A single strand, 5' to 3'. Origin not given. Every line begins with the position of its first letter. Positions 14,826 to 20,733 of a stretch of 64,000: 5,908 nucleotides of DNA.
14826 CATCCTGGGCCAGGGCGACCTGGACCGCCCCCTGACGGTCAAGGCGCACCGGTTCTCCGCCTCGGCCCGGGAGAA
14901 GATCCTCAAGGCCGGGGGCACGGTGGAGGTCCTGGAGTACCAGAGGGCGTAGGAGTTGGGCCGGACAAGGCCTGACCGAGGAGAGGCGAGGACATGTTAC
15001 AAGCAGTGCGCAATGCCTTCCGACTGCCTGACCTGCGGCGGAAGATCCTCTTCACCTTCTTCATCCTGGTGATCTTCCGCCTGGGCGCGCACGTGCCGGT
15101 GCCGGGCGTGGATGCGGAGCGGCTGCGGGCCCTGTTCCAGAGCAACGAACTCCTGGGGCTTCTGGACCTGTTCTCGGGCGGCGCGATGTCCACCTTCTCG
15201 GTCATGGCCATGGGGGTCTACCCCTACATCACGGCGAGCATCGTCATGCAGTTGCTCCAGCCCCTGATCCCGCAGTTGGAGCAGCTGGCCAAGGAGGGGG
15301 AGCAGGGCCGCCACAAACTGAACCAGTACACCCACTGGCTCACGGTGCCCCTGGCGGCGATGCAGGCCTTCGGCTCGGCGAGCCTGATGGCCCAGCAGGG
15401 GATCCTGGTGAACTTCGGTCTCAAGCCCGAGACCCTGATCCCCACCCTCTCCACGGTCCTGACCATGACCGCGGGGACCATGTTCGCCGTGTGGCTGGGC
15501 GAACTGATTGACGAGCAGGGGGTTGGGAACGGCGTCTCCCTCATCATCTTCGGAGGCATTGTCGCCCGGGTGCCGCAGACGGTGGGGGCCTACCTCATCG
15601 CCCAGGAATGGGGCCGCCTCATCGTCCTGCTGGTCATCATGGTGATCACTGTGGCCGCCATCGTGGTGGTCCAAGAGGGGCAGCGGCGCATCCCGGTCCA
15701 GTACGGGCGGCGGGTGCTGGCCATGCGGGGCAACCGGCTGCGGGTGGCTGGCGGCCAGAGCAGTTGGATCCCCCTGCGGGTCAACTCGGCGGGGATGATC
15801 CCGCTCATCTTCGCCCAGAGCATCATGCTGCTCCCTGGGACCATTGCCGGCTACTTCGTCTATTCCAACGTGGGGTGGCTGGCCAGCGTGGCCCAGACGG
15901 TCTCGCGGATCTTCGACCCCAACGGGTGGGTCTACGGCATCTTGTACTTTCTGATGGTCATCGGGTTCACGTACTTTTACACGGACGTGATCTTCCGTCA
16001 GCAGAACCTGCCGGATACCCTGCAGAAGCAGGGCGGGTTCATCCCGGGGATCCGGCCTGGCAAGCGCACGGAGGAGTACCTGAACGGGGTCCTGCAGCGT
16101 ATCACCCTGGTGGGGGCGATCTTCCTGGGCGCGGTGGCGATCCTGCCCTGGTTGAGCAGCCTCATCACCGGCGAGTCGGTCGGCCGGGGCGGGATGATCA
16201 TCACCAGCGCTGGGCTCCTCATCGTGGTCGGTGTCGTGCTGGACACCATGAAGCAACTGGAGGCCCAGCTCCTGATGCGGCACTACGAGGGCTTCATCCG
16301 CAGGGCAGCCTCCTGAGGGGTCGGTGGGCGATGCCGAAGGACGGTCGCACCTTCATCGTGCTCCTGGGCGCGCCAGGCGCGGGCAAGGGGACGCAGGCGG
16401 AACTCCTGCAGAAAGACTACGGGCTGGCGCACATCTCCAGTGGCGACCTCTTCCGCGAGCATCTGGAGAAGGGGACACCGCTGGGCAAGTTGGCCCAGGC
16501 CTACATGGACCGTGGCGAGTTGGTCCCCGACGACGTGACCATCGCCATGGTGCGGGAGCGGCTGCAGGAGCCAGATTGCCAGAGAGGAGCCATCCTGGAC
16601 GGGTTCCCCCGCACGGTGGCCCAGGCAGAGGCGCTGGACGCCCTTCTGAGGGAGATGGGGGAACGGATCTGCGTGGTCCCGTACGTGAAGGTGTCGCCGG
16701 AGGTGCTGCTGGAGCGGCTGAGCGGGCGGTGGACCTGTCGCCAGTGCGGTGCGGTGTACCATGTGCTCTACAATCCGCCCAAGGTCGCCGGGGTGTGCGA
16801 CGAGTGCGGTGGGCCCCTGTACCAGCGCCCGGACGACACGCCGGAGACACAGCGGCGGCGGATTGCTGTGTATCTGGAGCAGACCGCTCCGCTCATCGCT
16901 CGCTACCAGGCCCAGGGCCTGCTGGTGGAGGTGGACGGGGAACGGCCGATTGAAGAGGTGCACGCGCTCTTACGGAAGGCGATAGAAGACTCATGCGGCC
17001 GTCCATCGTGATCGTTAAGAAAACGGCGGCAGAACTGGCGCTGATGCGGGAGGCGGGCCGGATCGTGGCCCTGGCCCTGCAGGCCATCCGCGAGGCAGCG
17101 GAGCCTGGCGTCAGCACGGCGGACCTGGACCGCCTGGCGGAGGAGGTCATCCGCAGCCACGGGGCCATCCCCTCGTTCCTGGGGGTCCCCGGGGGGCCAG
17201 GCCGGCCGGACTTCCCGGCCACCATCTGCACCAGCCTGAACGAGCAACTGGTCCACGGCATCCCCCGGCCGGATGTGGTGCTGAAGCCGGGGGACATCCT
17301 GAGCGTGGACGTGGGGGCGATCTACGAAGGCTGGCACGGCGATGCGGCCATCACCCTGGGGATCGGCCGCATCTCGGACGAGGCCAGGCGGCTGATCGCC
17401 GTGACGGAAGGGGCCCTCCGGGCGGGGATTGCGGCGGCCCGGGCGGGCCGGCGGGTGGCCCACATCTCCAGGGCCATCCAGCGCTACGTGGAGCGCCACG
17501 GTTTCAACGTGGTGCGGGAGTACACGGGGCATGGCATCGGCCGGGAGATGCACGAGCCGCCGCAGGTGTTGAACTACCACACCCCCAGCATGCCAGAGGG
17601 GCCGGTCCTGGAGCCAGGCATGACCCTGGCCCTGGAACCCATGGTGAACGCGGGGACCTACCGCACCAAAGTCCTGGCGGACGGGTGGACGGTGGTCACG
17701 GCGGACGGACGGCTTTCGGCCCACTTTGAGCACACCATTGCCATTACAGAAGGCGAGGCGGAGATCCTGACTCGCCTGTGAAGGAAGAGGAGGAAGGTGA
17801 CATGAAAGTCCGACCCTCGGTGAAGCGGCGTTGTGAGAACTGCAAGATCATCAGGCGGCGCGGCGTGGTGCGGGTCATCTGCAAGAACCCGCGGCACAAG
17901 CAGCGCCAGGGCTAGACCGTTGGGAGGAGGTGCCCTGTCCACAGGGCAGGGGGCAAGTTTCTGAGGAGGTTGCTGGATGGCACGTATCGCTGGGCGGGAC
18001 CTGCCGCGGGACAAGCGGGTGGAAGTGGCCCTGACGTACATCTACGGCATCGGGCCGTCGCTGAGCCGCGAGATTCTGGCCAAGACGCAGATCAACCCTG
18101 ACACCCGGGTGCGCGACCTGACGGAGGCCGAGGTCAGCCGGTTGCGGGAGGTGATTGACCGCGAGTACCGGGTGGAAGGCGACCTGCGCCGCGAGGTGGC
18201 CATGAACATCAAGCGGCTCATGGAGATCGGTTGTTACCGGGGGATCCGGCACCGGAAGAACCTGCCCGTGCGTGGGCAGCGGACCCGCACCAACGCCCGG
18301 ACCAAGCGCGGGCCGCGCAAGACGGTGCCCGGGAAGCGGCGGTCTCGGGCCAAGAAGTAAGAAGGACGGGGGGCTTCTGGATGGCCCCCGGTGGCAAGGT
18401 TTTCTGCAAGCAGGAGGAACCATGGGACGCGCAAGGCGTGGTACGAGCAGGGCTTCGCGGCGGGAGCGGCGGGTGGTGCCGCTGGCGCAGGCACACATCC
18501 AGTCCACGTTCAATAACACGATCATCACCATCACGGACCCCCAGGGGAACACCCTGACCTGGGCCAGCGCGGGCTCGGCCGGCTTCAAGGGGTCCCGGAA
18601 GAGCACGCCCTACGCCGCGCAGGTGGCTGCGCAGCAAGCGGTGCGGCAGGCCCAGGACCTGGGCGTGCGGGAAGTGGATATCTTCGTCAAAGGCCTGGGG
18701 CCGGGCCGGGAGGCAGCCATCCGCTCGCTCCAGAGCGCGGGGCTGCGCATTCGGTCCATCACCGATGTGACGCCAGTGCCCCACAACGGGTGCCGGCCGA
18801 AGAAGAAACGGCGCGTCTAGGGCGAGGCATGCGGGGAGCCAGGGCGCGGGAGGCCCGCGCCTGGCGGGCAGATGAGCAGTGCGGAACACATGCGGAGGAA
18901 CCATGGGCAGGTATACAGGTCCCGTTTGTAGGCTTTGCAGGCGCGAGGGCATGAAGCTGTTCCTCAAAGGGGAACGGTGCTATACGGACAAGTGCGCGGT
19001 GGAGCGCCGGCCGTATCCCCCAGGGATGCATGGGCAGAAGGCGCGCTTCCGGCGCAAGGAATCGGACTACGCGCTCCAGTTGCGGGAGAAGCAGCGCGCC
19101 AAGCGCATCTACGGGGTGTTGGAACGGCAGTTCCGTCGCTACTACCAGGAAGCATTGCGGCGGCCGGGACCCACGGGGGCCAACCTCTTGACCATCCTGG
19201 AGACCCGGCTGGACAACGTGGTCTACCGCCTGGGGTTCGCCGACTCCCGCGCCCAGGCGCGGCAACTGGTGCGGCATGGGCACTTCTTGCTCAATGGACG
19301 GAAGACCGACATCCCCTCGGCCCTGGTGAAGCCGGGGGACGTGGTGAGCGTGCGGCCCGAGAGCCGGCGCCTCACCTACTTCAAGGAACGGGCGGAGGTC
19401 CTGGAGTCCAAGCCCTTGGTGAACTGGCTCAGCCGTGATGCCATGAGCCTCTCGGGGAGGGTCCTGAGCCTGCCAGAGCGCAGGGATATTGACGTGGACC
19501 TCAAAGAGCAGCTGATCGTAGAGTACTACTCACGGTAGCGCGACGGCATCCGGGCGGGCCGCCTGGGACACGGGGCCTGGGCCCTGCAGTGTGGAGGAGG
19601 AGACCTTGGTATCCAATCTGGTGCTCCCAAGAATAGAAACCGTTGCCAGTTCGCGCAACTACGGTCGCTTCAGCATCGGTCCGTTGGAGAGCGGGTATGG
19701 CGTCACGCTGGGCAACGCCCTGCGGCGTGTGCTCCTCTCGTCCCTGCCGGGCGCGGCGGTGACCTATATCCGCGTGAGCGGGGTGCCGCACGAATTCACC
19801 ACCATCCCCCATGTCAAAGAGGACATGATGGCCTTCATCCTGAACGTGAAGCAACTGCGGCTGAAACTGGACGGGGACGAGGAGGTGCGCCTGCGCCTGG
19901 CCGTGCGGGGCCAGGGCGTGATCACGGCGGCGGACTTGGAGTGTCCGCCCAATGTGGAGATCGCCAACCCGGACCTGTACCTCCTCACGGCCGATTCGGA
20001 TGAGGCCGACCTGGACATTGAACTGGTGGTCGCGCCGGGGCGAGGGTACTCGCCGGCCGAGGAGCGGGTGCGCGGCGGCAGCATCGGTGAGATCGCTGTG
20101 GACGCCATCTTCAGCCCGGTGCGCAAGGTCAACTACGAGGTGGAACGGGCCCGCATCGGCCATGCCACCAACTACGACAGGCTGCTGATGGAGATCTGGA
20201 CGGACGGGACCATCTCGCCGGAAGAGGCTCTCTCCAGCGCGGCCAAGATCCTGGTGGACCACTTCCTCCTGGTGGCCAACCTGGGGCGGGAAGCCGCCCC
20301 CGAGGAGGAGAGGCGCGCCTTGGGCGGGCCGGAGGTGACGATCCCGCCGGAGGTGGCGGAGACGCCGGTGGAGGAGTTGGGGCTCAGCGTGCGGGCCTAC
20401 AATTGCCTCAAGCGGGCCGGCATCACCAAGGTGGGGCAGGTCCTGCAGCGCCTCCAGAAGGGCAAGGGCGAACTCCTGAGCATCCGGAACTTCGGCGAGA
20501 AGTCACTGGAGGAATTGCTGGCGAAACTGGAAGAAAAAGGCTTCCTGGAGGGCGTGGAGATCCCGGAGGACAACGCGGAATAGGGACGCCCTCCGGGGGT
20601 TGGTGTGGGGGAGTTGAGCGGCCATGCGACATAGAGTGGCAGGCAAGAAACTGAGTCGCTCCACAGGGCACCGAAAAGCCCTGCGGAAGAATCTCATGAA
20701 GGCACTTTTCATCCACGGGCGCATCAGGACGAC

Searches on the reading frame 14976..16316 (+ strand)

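Call 45: search_protein_families(library=pfam, proteins=[window:14976-16316:+], max_evalue=0.0001)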
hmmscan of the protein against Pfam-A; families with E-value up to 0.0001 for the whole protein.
window:14976-16316:+ (446 aa): 1 family
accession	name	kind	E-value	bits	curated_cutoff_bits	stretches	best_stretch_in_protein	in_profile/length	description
PF00344.25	SecY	-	3.2e-102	342.4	32.2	1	75-425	1-306/306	SecY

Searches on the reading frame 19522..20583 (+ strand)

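Call 45: search_protein_families(library=pfam, proteins=[window:19522-20583:+], max_evalue=0.0001)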
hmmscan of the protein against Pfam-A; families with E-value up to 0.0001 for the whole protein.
window:19522-20583:+ (353 aa): 3 families
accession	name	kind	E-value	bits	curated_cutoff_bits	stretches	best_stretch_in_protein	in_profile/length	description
PF01000.31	RNA_pol_A_bac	-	1.1e-27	97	33.9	1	83-198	1-119/119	RNA polymerase Rpb3/RpoA insert domain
PF01193.29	RNA_pol_L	-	1.8e-27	95.3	24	1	54-248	2-74/74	RNA polymerase Rpb3/Rpb11 dimerisation domain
PF03118.21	RNA_pol_A_CTD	-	1.3e-20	73.3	23.8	1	278-338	10-67/67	Bacterial RNA polymerase, alpha chain C terminal domain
